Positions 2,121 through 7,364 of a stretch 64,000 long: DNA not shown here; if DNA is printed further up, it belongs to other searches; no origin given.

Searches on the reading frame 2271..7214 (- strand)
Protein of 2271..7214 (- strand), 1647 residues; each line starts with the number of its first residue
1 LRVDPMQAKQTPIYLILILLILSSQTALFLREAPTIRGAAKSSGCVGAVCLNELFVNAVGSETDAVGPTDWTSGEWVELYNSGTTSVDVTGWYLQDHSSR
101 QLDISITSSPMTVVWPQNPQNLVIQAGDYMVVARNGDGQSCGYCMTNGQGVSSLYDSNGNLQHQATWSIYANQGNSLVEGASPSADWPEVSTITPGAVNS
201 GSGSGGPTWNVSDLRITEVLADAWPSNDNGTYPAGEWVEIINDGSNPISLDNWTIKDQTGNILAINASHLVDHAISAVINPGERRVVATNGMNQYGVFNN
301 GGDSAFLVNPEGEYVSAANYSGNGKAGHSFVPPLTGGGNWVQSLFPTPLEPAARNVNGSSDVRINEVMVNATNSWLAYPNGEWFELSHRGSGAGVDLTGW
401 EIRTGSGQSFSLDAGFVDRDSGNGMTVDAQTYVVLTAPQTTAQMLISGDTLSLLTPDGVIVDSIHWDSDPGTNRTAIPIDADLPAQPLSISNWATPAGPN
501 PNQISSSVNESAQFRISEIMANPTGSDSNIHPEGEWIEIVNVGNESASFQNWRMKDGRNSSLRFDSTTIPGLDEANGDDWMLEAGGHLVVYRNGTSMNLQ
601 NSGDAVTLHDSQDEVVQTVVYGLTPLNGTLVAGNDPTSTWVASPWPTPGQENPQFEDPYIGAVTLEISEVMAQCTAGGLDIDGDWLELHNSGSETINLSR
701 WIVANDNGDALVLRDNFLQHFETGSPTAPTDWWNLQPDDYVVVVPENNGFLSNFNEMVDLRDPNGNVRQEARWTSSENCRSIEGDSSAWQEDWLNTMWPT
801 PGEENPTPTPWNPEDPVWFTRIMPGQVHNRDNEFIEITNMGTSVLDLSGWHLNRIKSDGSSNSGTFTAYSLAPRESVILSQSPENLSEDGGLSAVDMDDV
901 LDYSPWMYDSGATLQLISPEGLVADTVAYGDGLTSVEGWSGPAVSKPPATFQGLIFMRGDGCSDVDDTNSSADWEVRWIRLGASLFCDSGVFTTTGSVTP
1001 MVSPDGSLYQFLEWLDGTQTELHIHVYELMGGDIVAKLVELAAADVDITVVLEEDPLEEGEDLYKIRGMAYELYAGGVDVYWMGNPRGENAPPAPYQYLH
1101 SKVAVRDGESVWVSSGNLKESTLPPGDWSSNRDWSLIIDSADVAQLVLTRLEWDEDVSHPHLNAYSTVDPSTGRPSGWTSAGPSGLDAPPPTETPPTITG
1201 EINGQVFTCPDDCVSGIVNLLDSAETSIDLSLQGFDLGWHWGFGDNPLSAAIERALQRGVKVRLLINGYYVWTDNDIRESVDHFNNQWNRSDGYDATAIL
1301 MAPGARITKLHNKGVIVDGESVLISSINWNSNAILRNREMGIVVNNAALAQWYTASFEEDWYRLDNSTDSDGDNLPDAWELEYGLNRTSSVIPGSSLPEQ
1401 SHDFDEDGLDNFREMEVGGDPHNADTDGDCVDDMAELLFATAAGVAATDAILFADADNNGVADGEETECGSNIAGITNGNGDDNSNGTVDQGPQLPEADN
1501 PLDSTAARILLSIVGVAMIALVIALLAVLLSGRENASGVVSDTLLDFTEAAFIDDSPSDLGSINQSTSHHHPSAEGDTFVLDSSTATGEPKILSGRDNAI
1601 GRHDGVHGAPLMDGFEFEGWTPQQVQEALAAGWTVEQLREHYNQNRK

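Call 8: search_protein_families(library=pfam, proteins=[window:2271-7214:-], max_evalue=0.001)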
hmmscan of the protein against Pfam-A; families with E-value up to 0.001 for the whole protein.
window:2271-7214:- (1647 aa): 3 families
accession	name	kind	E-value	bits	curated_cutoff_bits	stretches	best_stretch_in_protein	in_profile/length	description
PF00932.25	LTD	-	1.1e-79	264.3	34.3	6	512-622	6-108/109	Lamin Tail Domain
PF13091.12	PLDc_2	-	1.1e-33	116.3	27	2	1217-1361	1-132/132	PLD-like domain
PF00614.28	PLDc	-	0.00055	20.3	21.9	0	1310-1332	5-27/28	Phospholipase D Active site motif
